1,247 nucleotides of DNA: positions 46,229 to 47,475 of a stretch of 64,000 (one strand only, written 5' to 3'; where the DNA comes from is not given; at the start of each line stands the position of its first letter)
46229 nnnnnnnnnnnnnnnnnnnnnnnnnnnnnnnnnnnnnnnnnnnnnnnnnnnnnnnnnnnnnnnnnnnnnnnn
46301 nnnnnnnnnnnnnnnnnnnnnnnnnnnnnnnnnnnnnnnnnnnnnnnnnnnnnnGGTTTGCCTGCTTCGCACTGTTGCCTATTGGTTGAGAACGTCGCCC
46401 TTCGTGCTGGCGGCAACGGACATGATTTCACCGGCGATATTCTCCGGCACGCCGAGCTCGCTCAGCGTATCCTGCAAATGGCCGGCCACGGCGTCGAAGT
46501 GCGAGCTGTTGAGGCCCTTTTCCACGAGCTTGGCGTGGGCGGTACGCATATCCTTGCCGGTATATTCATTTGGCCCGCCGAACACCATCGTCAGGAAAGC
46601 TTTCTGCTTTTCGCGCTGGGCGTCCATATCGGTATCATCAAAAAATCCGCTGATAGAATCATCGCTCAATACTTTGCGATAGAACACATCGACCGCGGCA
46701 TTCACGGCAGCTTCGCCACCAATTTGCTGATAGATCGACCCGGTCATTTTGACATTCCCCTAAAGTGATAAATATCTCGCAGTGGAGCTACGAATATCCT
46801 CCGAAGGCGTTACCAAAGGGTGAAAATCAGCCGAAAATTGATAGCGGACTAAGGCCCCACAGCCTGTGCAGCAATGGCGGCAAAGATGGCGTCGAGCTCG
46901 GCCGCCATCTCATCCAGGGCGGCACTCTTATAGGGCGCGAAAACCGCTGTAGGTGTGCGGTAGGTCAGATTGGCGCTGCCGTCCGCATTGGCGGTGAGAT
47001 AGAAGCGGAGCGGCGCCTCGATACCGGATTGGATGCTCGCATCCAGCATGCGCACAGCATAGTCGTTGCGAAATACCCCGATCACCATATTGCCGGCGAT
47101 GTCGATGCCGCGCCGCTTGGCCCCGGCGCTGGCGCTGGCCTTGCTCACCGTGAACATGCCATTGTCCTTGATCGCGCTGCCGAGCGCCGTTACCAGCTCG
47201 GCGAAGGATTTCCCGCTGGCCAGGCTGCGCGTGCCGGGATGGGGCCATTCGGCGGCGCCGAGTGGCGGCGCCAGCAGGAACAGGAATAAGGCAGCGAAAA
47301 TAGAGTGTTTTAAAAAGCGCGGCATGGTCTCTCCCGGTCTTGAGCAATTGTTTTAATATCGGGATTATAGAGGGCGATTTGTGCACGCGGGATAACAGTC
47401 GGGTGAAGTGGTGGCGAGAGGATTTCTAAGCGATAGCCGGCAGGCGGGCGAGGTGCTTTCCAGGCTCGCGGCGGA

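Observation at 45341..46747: Truncated haemoglobin N in a two-gene operon with a dedicated 2Fe-2S/FAD/NAD(P)H reductase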

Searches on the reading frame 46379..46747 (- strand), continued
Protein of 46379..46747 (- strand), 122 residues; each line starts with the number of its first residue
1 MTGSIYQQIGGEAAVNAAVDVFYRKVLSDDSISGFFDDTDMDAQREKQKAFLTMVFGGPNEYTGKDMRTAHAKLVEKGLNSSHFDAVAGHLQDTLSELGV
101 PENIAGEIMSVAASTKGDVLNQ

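Call 82: fold_search(model_id=the predicted structure, library=pdb)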
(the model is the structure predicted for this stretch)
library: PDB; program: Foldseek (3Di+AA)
matches with E <= 10: 486; with E <= 0.001: 40
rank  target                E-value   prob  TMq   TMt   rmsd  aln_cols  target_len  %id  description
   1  6cii                  1.2e-08  1.00  0.90  0.89   1.9       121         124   45  Crystal structure of Chlamydomonas reinhardtii THB1 in the cyanomet state (released 2018-04-25)
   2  1dly                  4.9e-08  1.00  0.87  0.87   2.1       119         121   52  X-RAY CRYSTAL STRUCTURE OF HEMOGLOBIN FROM THE GREEN UNICELLULAR ALGA CHLAMYDOMONAS EUGAMETOS (released 2000-09-20)
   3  2gkm_B                1.5e-07  1.00  0.86  0.84   2.1       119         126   40  Crystal structure of Mycobacterium tuberculosis trHbN TyrB10Phe mutant (released 2006-09-19)
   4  2hz2                  1.9e-07  1.00  0.81  0.81   2.6       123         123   54  The x-ray crystal structure of ferric Synechocystis hemoglobin H117A mutant with a covalent linkage (released 2006-08-29)
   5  4xdi_A                2.7e-07  1.00  0.86  0.83   2.7       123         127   45  Structure of Chlamydomonas reinhardtii THB1 (released 2015-01-21)
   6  2gkn_B                3.4e-07  1.00  0.86  0.84   2.1       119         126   40  Crystal structure of Mycobacterium tuberculosis trHbN, GlnE11Val mutant (released 2006-09-19)
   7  5ab8                  3.6e-07  1.00  0.84  0.87   2.1       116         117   42  High resolution X-ray structure of the N-terminal truncated form (residues 1-11) of Mycobacterium tuberculosis HbN (released 2015-11-04)
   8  1s56_A                3.6e-07  1.00  0.84  0.80   2.1       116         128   42  Crystal Structure of "Truncated" Hemoglobin N (HbN) from Mycobacterium tuberculosis, Soaked with Xe Atoms (released 2004-06-29)
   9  2gl3_B                4.8e-07  1.00  0.85  0.82   2.0       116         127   40  Crystal structure of Mycobacterium tuberculosis trHbN, TyrB10Phe GlnE11Val mutant (released 2006-09-19)
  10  4xdi_B                5.3e-07  1.00  0.84  0.83   2.6       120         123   46  Structure of Chlamydomonas reinhardtii THB1 (released 2015-01-21)
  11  2gkm_A                5.6e-07  1.00  0.84  0.81   2.1       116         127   41  Crystal structure of Mycobacterium tuberculosis trHbN TyrB10Phe mutant (released 2006-09-19)
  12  2gln_A                6.2e-07  1.00  0.84  0.80   2.1       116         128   41  Crystal structure of Mycobacterium tuberculosis trHbN, GlnE11Ala mutant (released 2006-09-19)
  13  3aq5_A                7.2e-07  1.00  0.83  0.87   2.1       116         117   46  Crystal structure of truncated hemoglobin from Tetrahymena pyriformis, Fe(II)-O2 form (released 2011-04-20)
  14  3aq7_A                7.2e-07  1.00  0.83  0.86   2.1       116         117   46  Crystal structure of truncated hemoglobin from Tetrahymena pyriformis, Y25F mutant, Fe(III) form (released 2011-04-20)
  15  3aq9_A                7.6e-07  1.00  0.84  0.87   2.1       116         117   46  Crystal structure of truncated hemoglobin from Tetrahymena pyriformis, Q50E mutant, Fe(III) form (released 2011-04-20)
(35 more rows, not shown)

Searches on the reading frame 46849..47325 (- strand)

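Call 3: search_protein_families(library=pfam, proteins=[window:46849-47325:-], max_evalue=0.01)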
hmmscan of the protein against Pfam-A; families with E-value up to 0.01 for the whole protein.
window:46849-47325:- (158 aa): 1 family
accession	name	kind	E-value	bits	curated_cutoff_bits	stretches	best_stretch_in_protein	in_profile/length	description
PF03625.19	DUF302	-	7.5e-06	26.2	23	1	66-125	4-63/63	Domain of unknown function DUF302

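Call 4: search_protein_families(library=ncbifam, proteins=[window:46849-47325:-], max_evalue=0.01)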
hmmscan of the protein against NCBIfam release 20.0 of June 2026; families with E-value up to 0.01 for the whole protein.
window:46849-47325:- (158 aa): 0 families
